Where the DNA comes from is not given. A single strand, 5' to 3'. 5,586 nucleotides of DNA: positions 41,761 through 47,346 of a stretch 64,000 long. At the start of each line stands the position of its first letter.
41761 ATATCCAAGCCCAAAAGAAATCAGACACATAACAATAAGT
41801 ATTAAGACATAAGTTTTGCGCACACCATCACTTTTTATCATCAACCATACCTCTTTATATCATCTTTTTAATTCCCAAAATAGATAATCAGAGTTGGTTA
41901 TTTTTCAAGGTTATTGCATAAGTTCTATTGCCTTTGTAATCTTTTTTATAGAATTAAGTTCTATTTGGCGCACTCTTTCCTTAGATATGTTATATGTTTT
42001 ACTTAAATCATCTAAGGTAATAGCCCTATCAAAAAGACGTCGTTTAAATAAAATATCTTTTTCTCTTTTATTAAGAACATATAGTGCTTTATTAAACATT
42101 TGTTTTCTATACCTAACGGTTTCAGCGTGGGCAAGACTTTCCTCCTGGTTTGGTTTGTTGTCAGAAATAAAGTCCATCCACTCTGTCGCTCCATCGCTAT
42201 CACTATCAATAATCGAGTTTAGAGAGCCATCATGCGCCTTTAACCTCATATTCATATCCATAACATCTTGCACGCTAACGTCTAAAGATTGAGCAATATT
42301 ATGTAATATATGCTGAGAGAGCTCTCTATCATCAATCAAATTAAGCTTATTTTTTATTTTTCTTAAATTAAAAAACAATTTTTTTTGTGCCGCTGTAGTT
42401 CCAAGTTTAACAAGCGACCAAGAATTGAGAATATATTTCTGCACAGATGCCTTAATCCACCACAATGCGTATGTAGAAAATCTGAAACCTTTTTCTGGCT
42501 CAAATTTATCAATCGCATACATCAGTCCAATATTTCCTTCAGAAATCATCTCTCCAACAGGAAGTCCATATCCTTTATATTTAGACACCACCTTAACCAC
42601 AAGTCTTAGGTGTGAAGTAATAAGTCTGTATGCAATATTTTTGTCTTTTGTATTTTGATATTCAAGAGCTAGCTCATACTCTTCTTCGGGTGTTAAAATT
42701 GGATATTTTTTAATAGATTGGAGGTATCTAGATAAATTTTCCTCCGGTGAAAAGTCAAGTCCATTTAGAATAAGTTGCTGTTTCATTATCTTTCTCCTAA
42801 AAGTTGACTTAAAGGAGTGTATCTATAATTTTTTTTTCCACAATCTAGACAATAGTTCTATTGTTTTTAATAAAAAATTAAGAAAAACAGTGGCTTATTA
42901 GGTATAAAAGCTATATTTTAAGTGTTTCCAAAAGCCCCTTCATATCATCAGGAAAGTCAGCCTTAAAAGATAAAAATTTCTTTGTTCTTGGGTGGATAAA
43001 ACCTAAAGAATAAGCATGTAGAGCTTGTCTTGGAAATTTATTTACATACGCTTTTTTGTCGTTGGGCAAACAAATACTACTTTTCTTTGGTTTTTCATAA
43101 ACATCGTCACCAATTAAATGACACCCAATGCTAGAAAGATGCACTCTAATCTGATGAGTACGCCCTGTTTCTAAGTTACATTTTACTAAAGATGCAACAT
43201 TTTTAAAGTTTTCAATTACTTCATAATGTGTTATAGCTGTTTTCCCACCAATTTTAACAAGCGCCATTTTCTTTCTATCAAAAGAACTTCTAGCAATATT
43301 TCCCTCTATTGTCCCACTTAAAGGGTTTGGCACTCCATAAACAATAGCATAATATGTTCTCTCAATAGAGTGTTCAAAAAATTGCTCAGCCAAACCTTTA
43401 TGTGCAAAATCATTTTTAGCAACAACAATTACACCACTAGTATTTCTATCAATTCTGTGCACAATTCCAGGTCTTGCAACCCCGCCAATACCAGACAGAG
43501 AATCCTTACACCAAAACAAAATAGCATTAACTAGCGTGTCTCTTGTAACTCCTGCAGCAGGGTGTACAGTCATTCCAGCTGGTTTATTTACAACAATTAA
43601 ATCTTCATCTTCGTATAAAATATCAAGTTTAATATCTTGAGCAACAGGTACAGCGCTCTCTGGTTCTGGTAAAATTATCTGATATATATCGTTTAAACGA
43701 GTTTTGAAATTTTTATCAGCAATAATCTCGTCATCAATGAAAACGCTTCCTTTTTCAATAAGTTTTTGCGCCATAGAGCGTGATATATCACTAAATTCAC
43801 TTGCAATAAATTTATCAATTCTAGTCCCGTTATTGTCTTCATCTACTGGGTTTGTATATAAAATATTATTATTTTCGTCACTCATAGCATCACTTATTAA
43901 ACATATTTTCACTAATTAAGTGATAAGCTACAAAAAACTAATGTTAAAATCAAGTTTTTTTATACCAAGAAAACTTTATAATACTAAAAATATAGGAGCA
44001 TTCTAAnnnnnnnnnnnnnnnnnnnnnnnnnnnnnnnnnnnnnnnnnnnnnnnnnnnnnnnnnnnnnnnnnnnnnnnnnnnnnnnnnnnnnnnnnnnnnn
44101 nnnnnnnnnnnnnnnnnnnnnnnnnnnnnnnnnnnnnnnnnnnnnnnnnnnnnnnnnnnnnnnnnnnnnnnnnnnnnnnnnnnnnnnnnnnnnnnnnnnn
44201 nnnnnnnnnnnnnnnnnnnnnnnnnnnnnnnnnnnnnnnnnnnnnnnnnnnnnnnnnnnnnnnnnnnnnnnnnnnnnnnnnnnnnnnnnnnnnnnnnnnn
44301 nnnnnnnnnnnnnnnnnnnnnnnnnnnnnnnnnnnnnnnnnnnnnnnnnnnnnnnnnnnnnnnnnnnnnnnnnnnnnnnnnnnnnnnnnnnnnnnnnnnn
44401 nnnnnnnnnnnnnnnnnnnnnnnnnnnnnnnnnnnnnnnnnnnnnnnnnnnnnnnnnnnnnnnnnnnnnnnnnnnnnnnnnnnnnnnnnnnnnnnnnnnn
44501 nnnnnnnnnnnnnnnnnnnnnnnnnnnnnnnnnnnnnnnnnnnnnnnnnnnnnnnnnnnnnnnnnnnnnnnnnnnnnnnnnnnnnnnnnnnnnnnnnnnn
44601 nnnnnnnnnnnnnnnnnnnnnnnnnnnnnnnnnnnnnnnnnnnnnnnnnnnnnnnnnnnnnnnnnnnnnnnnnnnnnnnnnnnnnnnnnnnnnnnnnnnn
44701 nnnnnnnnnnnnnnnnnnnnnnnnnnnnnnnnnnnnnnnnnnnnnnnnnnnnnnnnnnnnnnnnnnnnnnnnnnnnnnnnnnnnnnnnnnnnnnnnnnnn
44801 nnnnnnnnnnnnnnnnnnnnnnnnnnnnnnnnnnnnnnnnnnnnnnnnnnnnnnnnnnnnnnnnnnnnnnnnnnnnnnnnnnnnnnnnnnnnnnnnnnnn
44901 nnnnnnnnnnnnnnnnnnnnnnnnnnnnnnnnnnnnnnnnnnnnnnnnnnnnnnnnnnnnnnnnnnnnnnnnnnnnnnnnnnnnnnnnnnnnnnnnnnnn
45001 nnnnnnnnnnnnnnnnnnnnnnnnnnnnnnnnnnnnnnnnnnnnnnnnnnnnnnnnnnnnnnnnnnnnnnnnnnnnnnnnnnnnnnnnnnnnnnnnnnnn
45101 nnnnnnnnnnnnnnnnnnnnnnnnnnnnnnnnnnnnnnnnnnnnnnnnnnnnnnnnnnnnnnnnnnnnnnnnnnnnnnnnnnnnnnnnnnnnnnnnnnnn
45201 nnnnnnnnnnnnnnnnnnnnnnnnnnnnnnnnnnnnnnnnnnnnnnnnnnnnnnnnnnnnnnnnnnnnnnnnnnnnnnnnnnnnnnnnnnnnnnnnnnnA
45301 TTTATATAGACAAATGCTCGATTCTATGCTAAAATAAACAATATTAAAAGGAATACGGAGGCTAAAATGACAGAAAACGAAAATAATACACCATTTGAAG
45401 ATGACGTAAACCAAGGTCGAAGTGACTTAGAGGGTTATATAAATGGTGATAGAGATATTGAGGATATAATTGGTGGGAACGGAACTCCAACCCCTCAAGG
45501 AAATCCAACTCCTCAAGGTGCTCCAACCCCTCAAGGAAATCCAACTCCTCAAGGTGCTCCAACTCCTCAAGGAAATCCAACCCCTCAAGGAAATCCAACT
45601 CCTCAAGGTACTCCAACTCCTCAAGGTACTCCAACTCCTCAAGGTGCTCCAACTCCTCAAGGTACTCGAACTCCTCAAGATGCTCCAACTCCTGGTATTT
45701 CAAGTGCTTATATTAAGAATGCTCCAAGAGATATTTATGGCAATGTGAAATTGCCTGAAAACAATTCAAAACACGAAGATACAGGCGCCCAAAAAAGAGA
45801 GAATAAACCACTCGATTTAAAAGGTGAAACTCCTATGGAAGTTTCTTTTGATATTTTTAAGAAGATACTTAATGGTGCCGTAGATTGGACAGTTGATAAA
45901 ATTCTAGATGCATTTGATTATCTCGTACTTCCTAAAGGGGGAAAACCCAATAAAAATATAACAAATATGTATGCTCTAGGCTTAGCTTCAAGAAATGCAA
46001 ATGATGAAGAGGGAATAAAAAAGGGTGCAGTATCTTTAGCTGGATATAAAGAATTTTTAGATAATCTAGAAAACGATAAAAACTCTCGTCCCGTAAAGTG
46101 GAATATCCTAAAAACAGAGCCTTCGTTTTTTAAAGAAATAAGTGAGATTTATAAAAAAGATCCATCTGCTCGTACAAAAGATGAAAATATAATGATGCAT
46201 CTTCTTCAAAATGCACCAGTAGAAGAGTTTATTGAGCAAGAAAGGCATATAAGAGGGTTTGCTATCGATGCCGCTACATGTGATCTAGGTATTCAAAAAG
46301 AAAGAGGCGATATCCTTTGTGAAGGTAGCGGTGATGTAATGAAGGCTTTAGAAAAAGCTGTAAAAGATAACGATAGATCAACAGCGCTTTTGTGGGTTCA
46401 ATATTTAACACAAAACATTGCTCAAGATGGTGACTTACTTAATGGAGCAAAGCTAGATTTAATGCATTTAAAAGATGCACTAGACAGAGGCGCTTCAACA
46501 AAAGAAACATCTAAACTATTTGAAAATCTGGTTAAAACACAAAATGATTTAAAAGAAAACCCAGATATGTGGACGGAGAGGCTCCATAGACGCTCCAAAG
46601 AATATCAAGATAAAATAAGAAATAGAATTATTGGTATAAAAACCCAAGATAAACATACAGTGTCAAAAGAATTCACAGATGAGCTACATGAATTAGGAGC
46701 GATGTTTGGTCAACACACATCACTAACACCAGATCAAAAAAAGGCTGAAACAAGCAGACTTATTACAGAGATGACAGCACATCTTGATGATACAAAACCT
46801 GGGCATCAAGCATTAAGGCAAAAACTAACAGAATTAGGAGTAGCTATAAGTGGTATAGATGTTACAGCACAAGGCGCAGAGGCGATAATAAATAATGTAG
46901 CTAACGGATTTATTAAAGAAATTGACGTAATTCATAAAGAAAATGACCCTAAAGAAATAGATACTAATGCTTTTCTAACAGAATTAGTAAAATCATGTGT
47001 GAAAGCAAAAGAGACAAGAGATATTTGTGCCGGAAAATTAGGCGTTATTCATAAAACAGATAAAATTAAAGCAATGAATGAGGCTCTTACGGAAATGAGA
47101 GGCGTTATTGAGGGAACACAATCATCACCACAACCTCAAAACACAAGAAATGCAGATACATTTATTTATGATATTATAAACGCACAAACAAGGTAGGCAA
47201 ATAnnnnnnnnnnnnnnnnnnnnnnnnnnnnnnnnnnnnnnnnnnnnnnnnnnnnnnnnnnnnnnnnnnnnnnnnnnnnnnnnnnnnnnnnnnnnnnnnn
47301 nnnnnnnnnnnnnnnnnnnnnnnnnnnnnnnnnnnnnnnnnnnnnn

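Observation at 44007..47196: Two adjacent repeat-bearing acidic proteins upstream of the T4CP: (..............)x5 and (PTPQGx)x~11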

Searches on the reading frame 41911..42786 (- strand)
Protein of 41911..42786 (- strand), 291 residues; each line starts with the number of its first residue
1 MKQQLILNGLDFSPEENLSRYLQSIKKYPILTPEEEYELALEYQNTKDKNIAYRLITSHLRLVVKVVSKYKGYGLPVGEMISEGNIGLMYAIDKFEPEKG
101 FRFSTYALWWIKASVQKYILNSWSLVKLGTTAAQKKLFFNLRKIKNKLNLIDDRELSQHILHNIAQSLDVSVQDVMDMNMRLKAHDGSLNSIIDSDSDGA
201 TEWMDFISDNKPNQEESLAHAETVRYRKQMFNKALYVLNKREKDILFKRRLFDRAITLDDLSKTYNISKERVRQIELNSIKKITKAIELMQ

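Call 9: search_protein_families(library=pfam, proteins=[window:41911-42786:-], max_evalue=0.001)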
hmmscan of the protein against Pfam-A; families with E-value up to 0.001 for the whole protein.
window:41911-42786:- (291 aa): 3 families
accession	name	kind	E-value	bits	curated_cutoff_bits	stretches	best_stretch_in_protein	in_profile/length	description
PF04542.20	Sigma70_r2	-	7.3e-17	61.4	24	1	55-120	1-66/71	Sigma-70 region 2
PF04545.22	Sigma70_r4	-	4.1e-09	36.3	24.1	1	234-283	1-48/50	Sigma-70, region 4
PF00140.25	Sigma70_r1_2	-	1.7e-07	31.5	22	1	19-41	4-26/34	Sigma-70 factor, region 1.2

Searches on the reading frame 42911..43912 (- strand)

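Call 9: search_protein_families(library=pfam, proteins=[window:42911-43912:-], max_evalue=0.001)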
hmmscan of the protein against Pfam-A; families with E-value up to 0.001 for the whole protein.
window:42911-43912:- (333 aa): 2 families
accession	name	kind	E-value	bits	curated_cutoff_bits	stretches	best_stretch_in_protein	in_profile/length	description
PF00849.27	PseudoU_synth_2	-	2.7e-36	125.5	26.8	1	104-261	1-152/152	RNA pseudouridylate synthase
PF01479.30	S4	-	1.5e-07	31.5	22.8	1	31-75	2-46/48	S4 domain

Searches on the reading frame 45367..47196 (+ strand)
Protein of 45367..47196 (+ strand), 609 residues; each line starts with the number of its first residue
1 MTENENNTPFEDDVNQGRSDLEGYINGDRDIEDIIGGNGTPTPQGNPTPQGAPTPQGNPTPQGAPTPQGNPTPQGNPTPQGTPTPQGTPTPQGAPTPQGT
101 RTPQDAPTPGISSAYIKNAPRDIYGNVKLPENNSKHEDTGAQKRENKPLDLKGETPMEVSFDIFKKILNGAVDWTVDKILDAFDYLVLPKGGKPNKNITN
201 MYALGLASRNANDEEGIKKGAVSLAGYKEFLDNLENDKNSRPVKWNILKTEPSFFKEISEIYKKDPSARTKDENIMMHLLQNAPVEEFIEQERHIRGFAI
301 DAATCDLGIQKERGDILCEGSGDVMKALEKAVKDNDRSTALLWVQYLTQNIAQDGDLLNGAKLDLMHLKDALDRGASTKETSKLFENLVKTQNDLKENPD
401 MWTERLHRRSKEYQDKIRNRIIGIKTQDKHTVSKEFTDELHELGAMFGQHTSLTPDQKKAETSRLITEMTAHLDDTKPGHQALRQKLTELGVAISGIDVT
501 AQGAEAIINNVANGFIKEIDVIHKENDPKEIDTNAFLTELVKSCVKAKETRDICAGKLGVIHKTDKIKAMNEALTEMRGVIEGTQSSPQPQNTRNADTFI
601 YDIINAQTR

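Call 3: search_protein_families(library=pfam, proteins=[window:45367-47196:+], max_evalue=0.1)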
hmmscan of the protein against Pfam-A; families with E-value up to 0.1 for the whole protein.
window:45367-47196:+ (609 aa): 1 family
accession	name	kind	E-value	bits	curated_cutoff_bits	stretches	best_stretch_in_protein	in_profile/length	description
PF05974.18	DUF892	-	0.014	15.9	23.7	1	433-511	3-80/159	Domain of unknown function (DUF892)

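Call 4: search_protein_families(library=ncbifam, proteins=[window:45367-47196:+], max_evalue=0.1)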
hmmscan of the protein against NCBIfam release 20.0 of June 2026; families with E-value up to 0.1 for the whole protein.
window:45367-47196:+ (609 aa): 4 families
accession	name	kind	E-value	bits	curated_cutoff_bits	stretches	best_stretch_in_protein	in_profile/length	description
NF038329.2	gly_rich_SclB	equivalog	0.0021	17.1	325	1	32-103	143-214/442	LPXTG-anchored collagen-like adhesin Scl2/SclB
NF011042.0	PRK14472.1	equivalog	0.0024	17.8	198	1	368-429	54-112/175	F0F1 ATP synthase subunit B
NF046116.1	adhesin_Lcl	equivalog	0.015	13.8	500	1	36-100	111-208/431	collagen-like adhesin Lcl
NF033761.1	gliding_GltJ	equivalog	0.072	12.2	450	0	47-144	415-528/671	adventurous gliding motility protein GltJ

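Call 8: find_homologous_proteins(query=window:45367-47196:+)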
Query window:45367-47196:+ (609 aa): 5 proteins with E <= 0.001 among 8000 candidates.
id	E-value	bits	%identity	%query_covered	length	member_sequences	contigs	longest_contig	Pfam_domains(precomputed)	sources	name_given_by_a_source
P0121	0.0e+0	1188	89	100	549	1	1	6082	-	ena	-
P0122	3.9e-122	427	39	100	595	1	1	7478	-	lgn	-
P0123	8.0e-118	413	41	82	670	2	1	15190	-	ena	-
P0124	1.0e-18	86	24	67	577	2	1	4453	-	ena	-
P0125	1.8e-4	39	63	11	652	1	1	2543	PF04773.19,PF20245.4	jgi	-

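Call 29: search_protein_families(library=phrogs, proteins=[window:45367-47196:+], max_evalue=0.01)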
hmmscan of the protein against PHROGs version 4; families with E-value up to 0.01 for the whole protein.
window:45367-47196:+ (609 aa): 3 families
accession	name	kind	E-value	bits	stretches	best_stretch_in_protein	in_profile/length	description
phrog_366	-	tail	0.00011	22.7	1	34-116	313-388/474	tail fiber protein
phrog_5073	-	tail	0.00071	19.7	1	32-141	96-188/519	tail fiber protein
phrog_15511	-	unknown function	0.0043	17.2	1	40-112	202-269/511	-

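Call 50: find_homologous_proteins(query=A3, max_evalue=0.001)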
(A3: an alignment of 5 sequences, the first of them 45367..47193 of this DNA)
Query A3 (5 sequences) (609 aa, profile of the alignment): 4 proteins with E <= 0.001 among 8000 candidates.
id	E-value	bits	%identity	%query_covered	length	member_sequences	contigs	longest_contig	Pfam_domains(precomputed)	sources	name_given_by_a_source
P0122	3.1e-280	949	39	100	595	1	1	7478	-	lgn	-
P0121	1.5e-276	937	89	100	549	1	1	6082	-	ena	-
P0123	6.8e-269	912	41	82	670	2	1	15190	-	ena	-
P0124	8.5e-196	670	24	67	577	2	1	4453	-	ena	-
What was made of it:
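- Tried and rejected: A second, profile-based homolog search for B found no new members, probably because low-complexity words swamped the index (call 50).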

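Call 56: search_solved_structures(query=A4, max_evalue=10)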
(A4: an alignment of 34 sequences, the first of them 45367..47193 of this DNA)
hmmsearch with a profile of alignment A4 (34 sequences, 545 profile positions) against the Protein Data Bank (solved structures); distinct sequences matched with E-value up to 10: 71 (the best 60 are shown).
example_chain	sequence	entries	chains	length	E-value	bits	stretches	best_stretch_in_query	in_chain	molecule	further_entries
3s84_A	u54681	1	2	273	2.1e-06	30.2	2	317-463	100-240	Apolipoprotein A-IV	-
4tql_A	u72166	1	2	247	0.00038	22.7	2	419-540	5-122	Three helix bundle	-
5cwb_A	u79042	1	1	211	0.00057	22.1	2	319-406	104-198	Designed helical repeat protein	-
7mwr_B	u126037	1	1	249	0.0018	20.5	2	319-387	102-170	LHD101B4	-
7y9n_A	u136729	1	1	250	0.0043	19.2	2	318-461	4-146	Spike protein S2',5HB-H2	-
4uos_A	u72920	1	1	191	0.0046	19.1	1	342-516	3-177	DESIGNED HELICAL BUNDLE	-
3cqf_A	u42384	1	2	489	0.022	16.9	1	406-508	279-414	Thiol-activated cytolysin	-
5cwh_A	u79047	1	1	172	0.027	16.6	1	322-413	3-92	Designed helical repeat protein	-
4ff5_A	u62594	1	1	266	0.041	16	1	383-498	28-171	Glycosyl hydrolase 25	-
7wxz_A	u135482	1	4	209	0.059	15.5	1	313-461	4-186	Spike protein S2'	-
6clz_B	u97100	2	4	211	0.06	15.4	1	419-500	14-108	Apolipoprotein A-I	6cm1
4v6m_A0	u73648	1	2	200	0.063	15.4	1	419-494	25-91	Apolipoprotein A-I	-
1av1_A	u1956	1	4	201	0.065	15.3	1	419-494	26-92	APOLIPOPROTEIN A-I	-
6pts_A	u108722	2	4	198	0.065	15.3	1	419-494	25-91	Apolipoprotein A-I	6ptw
2msc_A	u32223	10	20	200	0.067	15.3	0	321-402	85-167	Apolipoprotein A-I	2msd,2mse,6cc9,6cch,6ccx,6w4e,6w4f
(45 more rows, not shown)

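Call 62: predict_structure(alignment_id=A3)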
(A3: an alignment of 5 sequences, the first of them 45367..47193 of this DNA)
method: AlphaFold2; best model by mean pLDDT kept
length: 609 residues; sequences in the alignment: 5
mean_pLDDT: 64.7   pTM: 0.58
mean pLDDT of the five models: 64.7, 63.3, 59.4, 58.3, 52.0
residues with pLDDT >= 90: 93; 70-90: 257; 50-70: 42; < 50: 217
segments of 3 or more residues with pLDDT < 50: 1-9, 21-197, 557-559, 585-609
pLDDT, mean of each block of 10 residues (from residue 1): 37 53 42 34 31 33 31 33 32 31 31 38 42 29 27 30 29 26 28 45 77 74 77 89 80 75 81 71 69 79 87 85 90 92 88 71 93 93 94 87 87 83 77 87 78 83 94 90 95 90 86 90 85 82 76 58 70 85 54 27 27
secondary structure, 60 per line:
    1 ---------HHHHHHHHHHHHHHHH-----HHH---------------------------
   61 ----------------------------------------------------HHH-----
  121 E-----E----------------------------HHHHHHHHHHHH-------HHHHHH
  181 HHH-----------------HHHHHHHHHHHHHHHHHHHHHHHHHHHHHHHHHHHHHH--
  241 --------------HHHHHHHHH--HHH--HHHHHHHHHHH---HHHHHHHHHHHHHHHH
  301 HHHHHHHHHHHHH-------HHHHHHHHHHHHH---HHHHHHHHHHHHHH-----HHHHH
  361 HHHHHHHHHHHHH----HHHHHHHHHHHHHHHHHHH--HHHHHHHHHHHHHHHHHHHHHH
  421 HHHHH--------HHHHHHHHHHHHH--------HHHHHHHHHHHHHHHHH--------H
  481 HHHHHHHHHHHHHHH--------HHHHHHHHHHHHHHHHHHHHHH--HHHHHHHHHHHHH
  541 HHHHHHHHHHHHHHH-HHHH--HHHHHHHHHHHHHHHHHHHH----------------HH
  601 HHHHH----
elements in order: H10-25 H156-167 H175-183 H201-238 H255-263 H271-281 H285-313 H321-333 H337-350 H356-373 H378-396 H399-425 H434-446 H455-471 H480-495 H504-525 H528-555 H557-560 H563-582 H599-605
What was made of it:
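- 45964..47121 (+): Helical domain of B (residues 200-585). AF2 in call 62.
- Checked: B's 'long helical domain' is supported by AF2: residues 200-585 are helical with pLDDT mostly 70-95 (call 62).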

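Call 70: search_protein_families(library=padloc, proteins=[window:45367-47196:+], max_evalue=0.01)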
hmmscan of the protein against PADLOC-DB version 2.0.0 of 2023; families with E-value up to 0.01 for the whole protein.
window:45367-47196:+ (609 aa): 0 families
